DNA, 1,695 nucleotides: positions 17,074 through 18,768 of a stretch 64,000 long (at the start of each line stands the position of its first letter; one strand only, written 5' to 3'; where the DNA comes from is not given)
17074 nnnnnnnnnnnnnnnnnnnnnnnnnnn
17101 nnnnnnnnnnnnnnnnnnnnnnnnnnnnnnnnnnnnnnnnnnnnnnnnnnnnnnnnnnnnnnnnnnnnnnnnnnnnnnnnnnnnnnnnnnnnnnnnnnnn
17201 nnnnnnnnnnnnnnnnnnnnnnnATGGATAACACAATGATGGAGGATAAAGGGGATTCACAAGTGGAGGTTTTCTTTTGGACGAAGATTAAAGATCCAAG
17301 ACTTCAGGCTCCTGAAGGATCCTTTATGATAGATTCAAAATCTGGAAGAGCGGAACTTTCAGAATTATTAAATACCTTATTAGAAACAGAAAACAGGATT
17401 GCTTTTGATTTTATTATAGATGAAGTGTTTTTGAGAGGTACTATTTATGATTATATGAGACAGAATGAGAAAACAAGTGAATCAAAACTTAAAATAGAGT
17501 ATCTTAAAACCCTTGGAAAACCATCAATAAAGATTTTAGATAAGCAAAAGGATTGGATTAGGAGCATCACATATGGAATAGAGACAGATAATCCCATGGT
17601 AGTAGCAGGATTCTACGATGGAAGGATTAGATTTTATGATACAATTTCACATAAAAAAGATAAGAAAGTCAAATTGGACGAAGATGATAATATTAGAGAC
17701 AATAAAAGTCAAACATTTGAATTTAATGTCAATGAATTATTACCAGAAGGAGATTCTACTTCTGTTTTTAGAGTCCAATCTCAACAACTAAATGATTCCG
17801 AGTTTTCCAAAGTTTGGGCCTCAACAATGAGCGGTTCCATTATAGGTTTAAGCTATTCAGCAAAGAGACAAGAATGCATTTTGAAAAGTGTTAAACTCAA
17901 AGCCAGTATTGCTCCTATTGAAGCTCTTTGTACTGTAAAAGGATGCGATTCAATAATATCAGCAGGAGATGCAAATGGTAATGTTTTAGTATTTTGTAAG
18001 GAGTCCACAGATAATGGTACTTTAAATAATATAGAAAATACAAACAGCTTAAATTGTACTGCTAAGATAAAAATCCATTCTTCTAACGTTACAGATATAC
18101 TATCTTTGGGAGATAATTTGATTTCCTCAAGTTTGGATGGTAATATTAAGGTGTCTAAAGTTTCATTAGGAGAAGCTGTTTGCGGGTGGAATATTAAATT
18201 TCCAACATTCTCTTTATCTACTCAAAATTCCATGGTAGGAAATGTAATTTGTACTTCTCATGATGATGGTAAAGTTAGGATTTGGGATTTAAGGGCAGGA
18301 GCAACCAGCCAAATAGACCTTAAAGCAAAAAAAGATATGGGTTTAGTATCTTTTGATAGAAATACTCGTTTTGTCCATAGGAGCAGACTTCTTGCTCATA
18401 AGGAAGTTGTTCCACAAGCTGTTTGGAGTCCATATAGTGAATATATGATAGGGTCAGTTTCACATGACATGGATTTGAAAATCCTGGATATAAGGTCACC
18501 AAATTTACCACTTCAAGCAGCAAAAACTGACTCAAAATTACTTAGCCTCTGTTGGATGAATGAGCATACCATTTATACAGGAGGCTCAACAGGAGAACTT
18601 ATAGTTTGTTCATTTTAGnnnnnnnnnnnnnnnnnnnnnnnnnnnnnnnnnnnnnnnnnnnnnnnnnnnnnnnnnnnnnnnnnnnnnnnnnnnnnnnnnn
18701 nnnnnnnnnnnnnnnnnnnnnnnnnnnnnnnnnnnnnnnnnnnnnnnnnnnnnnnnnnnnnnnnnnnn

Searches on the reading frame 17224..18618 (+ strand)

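Call 28: search_protein_families(library=pfam, proteins=[window:17224-18618:+])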
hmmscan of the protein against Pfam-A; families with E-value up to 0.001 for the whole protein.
window:17224-18618:+ (464 aa): 13 families
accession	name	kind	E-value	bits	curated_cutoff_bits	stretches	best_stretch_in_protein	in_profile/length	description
PF08154.18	NLE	-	6.5e-13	49.3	23.4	1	15-78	2-68/68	NLE (NUC135) domain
PF25174.1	Beta-prop_THOC3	-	7.8e-13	48.5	305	1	383-451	36-103/272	THOC3 beta-propeller domain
PF24796.1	WDR55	-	1.1e-11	44.8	200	1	242-461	19-205/296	WDR55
PF25173.1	Beta-prop_WDR3_1st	-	1.4e-10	41.6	154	0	272-380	57-166/184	WDR3 first beta-propeller domain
PF00400.38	WD40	-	1.7e-10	41.4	27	0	277-310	2-37/39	WD domain, G-beta repeat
PF23419.2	WD40_RFWD3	-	1.2e-08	35.1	47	0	273-371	49-149/337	E3 ubiquitin-protein ligase RFWD3 WD40 domain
PF24807.1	WD40_CDC20-Fz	-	2.9e-08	33.8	200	1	250-449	61-235/292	CDC20/Fizzy WD40 domain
PF24814.1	WD40_Prp19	-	4.5e-07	29.6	320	1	232-359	52-167/281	Prp19 WD40 domain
PF23775.1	Beta-prop_RIG_2nd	-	6.5e-05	22.9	80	0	229-367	116-255/278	RIG second beta-propeller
PF25171.1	Beta-prop_WDR36-Utp21_1st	-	0.00013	21.9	80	0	278-360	57-141/266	WDR36/Utp21 first beta-propeller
PF24817.1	WD40_WDHD1_1st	-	0.0004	20.1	109.9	0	288-364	88-165/291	WDHD1 first WD40 domain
PF25168.1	Beta-prop_WDR36-Utp21_2nd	-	0.00086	19.1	84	0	279-348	233-302/335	WDR36/Utp21 second beta-propeller domain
PF24805.1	EIF3I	-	0.0009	18.9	200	0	336-365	155-184/324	EIF3I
